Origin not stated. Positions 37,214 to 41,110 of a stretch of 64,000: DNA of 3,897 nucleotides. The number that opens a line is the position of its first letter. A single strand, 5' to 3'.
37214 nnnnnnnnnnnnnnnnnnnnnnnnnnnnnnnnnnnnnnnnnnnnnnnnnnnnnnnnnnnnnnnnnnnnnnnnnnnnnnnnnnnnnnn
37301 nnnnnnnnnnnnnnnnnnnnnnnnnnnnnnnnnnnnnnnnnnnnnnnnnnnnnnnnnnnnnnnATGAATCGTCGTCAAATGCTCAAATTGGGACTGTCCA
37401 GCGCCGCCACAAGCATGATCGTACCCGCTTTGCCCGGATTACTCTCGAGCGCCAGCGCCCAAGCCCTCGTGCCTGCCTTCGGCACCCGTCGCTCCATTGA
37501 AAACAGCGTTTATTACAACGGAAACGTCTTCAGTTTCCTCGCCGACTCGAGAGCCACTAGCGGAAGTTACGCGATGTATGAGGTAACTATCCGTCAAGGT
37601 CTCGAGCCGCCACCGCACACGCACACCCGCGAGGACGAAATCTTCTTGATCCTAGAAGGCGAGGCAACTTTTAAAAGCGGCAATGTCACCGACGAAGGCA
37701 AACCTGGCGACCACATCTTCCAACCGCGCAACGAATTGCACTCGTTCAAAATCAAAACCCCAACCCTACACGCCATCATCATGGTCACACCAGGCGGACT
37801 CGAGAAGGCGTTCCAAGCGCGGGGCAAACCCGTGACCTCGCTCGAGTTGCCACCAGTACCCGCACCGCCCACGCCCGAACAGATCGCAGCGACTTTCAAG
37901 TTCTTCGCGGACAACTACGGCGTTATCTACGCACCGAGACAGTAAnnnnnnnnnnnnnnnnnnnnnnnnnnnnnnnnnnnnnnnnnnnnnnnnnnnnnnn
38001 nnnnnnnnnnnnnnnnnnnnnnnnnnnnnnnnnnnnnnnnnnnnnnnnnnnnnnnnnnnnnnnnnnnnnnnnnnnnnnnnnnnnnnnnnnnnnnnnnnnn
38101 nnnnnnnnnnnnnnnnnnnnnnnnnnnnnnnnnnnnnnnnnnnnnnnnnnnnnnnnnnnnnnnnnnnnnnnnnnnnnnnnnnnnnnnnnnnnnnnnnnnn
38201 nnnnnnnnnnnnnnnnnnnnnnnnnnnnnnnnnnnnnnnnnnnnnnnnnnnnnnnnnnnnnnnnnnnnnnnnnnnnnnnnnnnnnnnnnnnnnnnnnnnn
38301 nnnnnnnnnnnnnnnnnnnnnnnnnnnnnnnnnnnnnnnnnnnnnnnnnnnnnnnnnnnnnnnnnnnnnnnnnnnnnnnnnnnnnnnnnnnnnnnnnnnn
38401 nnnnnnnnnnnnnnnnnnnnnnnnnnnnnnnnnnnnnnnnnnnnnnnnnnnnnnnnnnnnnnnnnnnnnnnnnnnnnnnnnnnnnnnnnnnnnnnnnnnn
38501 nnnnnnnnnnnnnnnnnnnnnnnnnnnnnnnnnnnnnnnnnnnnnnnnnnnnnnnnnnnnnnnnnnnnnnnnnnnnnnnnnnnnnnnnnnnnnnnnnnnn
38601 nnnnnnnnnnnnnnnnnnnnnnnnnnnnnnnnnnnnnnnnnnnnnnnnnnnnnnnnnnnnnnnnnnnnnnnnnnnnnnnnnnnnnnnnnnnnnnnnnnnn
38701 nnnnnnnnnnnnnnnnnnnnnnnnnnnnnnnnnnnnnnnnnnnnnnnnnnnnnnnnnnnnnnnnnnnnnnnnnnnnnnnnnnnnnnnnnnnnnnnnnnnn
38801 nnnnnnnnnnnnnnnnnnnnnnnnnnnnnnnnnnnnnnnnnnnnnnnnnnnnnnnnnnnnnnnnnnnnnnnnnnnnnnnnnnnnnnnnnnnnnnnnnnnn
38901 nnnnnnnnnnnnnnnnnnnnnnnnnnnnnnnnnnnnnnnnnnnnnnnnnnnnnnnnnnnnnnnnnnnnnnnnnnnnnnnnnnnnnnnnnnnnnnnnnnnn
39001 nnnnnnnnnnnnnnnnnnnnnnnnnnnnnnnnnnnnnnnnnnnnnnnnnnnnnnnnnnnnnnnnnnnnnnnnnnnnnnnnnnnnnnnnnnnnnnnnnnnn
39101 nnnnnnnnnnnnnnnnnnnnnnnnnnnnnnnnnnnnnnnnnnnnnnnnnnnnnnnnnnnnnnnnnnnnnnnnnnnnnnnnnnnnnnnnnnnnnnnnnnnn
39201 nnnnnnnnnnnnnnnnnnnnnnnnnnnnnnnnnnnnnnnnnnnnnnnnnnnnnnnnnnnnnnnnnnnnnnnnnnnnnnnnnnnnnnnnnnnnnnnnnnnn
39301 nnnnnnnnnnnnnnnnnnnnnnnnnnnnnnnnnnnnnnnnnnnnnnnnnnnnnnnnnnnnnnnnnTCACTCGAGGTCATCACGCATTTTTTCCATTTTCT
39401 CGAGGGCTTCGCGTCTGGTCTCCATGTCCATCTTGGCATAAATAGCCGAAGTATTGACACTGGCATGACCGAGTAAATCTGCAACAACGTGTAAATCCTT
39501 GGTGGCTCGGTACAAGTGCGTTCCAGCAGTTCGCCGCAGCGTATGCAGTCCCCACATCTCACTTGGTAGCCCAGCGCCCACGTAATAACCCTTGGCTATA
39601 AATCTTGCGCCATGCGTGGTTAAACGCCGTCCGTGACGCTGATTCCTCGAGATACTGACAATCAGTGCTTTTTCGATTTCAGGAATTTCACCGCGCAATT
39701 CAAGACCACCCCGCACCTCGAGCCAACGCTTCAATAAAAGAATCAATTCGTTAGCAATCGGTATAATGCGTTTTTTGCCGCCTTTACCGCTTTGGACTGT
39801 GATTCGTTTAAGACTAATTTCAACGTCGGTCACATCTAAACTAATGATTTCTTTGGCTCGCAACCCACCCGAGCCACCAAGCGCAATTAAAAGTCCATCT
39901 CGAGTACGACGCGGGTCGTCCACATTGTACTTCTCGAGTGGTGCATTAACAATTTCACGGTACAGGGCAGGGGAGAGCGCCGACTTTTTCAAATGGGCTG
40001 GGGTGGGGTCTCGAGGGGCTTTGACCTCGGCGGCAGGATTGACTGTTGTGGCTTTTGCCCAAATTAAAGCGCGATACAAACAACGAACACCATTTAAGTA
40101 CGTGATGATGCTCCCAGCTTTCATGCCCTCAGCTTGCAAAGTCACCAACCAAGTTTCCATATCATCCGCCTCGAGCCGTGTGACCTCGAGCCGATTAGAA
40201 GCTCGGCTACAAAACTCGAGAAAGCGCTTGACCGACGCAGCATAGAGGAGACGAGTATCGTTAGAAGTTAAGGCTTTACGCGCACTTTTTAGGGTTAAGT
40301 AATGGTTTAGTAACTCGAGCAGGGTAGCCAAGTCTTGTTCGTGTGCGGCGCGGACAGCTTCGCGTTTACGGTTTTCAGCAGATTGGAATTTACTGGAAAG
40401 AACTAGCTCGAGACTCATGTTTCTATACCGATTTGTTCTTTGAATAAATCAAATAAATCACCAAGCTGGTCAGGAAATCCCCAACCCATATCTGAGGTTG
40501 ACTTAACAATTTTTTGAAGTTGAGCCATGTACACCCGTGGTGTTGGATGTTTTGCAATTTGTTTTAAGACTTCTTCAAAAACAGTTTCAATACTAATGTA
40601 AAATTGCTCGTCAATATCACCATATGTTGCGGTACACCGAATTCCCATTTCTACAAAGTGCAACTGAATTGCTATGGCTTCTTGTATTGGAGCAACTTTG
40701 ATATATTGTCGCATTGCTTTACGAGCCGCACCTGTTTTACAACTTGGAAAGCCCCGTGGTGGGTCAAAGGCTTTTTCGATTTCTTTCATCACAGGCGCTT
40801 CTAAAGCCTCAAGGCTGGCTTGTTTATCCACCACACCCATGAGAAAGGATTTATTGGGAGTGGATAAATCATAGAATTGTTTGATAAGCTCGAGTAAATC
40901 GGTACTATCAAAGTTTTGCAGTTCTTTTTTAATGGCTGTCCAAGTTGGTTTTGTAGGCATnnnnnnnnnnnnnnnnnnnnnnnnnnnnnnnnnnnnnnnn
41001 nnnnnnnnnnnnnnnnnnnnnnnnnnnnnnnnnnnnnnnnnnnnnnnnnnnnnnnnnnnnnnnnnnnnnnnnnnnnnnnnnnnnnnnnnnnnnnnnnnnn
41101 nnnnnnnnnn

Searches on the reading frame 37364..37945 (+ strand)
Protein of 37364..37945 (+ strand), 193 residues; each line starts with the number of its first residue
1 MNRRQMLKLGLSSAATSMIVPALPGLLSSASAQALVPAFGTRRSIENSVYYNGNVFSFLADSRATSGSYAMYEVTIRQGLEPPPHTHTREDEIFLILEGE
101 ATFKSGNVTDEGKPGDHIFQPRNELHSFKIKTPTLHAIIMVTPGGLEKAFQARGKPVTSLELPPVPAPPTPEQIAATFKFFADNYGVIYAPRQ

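Call 7: search_protein_families(library=pfam, proteins=[window:37364-37945:+], max_evalue=0.01)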
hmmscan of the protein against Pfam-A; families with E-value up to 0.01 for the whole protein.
window:37364-37945:+ (193 aa): 3 families
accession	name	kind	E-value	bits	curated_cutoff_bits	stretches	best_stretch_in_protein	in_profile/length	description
PF07883.17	Cupin_2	-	3.2e-09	36.8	27.2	1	74-134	3-62/70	Cupin domain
PF12973.13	Cupin_7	-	0.001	19.3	27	1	72-142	37-100/105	ChrR Cupin-like domain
PF00190.28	Cupin_1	-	0.0047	16.9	22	0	74-129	38-100/151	Cupin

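Call 57: search_protein_families(library=ncbifam, proteins=[window:37364-37945:+], max_evalue=0.001)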
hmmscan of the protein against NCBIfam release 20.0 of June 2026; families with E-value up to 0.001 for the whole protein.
window:37364-37945:+ (193 aa): 1 family
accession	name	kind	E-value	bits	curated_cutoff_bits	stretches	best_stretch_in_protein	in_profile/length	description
TIGR04366.1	cupin_WbuC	subfamily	0.00048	20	42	1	83-144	48-108/132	WbuC family cupin fold metalloprotein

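Call 61: find_homologous_proteins(query=window:37364-37945:+, max_evalue=1e-15)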
Query window:37364-37945:+ (193 aa): 122 proteins with E <= 1e-15 among 2076 candidates; the best 120 are listed.
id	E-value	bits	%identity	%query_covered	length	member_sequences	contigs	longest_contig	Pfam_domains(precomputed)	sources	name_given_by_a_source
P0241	5.7e-123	426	100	100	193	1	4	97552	PF07883.18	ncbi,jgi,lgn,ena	jgi:quercetin dioxygenase-like cupin family protein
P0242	7.2e-96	337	78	100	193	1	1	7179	PF07883.18,PF00190.29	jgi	jgi:quercetin dioxygenase-like cupin family protein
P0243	1.1e-94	333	77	100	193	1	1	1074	PF07883.18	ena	-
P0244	1.2e-94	333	76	100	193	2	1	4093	PF07883.18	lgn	-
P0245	2.0e-94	333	78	100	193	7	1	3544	PF07883.18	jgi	jgi:quercetin dioxygenase-like cupin family protein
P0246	2.7e-94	332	76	99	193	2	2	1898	PF07883.18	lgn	-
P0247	8.6e-94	331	76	100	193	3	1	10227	PF07883.18,PF00190.29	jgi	jgi:quercetin dioxygenase-like cupin family protein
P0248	4.9e-93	328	78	99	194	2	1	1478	PF07883.18,PF00190.29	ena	-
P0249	1.6e-92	326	75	100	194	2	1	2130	PF07883.18,PF00190.29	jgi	jgi:quercetin dioxygenase-like cupin family protein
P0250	2.9e-91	322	77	98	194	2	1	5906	PF07883.18,PF00190.29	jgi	jgi:quercetin dioxygenase-like cupin family protein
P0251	1.3e-88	314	73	100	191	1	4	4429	PF07883.18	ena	-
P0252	1.6e-88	313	75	98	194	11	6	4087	PF07883.18,PF00190.29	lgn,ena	-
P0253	3.5e-87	309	73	99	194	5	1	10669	PF07883.18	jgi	jgi:quercetin dioxygenase-like cupin family protein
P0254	4.9e-87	309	74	100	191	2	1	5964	PF07883.18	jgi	jgi:quercetin dioxygenase-like cupin family protein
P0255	2.5e-84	300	72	99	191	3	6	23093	PF07883.18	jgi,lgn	jgi:quercetin dioxygenase-like cupin family protein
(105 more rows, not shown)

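Call 62: find_encoding_contigs(protein=P0242, flank=8000, max_places=1)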
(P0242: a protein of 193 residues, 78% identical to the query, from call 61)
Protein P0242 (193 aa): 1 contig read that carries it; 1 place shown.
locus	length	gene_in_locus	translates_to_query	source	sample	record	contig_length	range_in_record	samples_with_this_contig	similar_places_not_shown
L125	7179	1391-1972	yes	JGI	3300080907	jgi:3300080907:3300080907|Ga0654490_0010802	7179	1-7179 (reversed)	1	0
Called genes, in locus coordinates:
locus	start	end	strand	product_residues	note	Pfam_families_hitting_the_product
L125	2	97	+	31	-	?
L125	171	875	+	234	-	-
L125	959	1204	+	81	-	-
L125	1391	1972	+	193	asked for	PF00190:Cupin_1 (weak), PF07883:Cupin_2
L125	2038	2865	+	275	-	-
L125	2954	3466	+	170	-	PF07366:SnoaL, PF12680:SnoaL_2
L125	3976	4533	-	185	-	PF00929:RNase_T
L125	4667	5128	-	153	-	-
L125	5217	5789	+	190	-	PF00440:TetR_N (weak)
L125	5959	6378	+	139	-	-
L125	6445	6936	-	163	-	PF12867:DinB_2 (weak)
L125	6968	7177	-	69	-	?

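Call 63: find_encoding_contigs(protein=P0247, flank=10000, max_places=1)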
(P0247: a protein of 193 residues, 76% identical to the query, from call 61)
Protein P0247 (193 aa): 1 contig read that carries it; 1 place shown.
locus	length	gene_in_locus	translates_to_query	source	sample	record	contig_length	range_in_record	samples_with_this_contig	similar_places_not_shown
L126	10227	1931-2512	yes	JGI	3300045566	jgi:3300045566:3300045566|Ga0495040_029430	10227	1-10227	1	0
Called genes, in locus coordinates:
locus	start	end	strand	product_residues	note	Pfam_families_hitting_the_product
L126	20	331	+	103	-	-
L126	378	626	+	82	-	-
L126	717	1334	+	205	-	-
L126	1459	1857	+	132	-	PF12680:SnoaL_2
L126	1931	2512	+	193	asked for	PF00190:Cupin_1 (weak), PF07883:Cupin_2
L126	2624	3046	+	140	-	PF07366:SnoaL, PF12680:SnoaL_2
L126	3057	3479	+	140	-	PF07366:SnoaL, PF12680:SnoaL_2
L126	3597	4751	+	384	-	PF24684:Vgb_lyase (faint), PF08450:SGL (faint)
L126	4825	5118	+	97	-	PF03992:ABM (weak)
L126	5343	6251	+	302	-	PF13365:Trypsin_2, PF00595:PDZ (faint), PF13180:PDZ_2, PF17820:PDZ_6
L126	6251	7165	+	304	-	PF00089:Trypsin, PF13365:Trypsin_2, PF13180:PDZ_2 (faint), PF17820:PDZ_6 (weak)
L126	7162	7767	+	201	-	PF08281:Sigma70_r4_2 (weak), PF00196:GerE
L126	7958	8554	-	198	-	PF00300:His_Phos_1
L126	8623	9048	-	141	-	PF03061:4HBT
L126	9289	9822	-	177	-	PF03449:GreA_GreB_N, PF01272:GreA_GreB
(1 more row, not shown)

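Call 64: find_encoding_contigs(protein=P0255, flank=10000, max_places=1)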
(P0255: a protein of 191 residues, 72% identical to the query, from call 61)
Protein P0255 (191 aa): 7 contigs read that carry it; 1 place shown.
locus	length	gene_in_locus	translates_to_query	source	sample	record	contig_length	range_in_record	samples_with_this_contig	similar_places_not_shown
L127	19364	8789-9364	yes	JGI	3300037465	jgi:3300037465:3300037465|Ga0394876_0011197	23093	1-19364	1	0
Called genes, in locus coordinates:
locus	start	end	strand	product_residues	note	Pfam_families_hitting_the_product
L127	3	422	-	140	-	?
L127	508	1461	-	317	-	PF05544:Pro_racemase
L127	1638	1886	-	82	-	-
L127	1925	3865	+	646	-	PF00082:Peptidase_S8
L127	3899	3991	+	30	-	-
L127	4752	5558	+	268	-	PF02585:PIG-L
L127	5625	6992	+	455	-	-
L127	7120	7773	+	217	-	-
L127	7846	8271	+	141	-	PF07366:SnoaL, PF12680:SnoaL_2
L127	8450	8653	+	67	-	-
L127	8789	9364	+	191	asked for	PF07883:Cupin_2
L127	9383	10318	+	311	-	PF07366:SnoaL, PF12680:SnoaL_2, PF07366:SnoaL, PF12680:SnoaL_2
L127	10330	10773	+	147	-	PF07366:SnoaL, PF12680:SnoaL_2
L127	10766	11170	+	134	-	PF12680:SnoaL_2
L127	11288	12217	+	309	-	PF13480:Acetyltransf_6 (weak), PF13508:Acetyltransf_7 (weak)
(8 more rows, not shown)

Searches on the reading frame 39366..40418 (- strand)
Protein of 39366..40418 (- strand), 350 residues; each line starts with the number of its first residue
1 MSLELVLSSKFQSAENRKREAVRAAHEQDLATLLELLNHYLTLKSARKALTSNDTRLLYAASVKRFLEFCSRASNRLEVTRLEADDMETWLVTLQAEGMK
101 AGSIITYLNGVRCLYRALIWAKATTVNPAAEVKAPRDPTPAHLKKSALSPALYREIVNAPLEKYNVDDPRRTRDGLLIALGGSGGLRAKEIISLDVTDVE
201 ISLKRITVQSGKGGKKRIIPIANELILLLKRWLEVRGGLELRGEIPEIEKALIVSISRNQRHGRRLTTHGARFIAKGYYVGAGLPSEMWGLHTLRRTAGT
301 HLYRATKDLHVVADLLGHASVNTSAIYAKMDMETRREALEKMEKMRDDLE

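Call 57: search_protein_families(library=ncbifam, proteins=[window:39366-40418:-], max_evalue=0.001)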
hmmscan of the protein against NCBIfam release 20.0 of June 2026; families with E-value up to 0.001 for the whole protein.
window:39366-40418:- (350 aa): 10 families
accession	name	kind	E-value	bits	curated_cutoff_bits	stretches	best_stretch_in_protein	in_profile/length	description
TIGR02224.1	recomb_XerC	equivalog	2e-40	139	335.15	1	48-339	10-286/295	tyrosine recombinase XerC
TIGR02225.1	recomb_XerD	equivalog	1.6e-34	119.6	329.6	1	51-340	13-284/290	site-specific tyrosine recombinase XerD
NF001399.0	PRK00283.1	subfamily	3.3e-34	118.5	279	1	36-340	8-293/300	tyrosine recombinase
NF040815.2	recomb_XerA_Arch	equivalog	1.2e-31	110.2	220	1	50-337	11-261/263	site-specific tyrosine recombinase/integron integrase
NF002331.0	PRK01287.1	subfamily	1.4e-25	90.1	371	1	24-334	17-316/365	site-specific tyrosine recombinase XerC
NF003462.0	PRK05084.1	equivalog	1e-22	80.4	267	1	170-344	193-358/360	tyrosine recombinase XerS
TIGR02249.1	integrase_gron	subfamily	9.1e-19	67.9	265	2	48-235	11-179/315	integron integrase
NF011946.0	PRK15417.1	equivalog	4.7e-08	32.6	435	1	291-330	276-315/337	integron integrase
NF007370.0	PRK09870.1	subfamily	9.9e-08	31.8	221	1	171-328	31-177/200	tyrosine-type DNA invertase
NF007371.0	PRK09871.1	subfamily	8.1e-07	28.8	222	1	172-328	26-172/198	tyrosine-type DNA invertase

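Call 78: search_protein_families(library=phrogs, proteins=[window:39366-40418:-], max_evalue=0.001)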
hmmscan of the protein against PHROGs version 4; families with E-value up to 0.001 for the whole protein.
window:39366-40418:- (350 aa): 4 families
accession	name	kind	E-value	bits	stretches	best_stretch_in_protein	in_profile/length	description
phrog_1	-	integration and excision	2.7e-35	123.7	1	16-348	143-453/611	integrase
phrog_216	-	integration and excision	1.3e-30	107.5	1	146-345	50-240/301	integrase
phrog_7269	-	integration and excision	1.8e-06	28.7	1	284-339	24-78/89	integrase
phrog_17497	-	unknown function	4e-05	24.7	1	284-343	53-113/133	-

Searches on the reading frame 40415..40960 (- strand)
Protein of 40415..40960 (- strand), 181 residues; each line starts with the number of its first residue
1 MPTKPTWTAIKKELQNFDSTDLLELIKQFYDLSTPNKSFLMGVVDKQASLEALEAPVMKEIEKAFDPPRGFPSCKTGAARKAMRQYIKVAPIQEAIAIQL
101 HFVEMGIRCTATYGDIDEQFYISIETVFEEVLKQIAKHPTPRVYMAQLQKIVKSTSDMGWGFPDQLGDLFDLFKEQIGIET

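Call 57: search_protein_families(library=ncbifam, proteins=[window:40415-40960:-], max_evalue=0.001)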
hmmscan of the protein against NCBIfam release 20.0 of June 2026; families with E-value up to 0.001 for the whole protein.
window:40415-40960:- (181 aa): 0 families

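Call 78: search_protein_families(library=phrogs, proteins=[window:40415-40960:-], max_evalue=0.001)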
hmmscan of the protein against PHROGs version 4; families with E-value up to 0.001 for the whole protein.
window:40415-40960:- (181 aa): 0 families
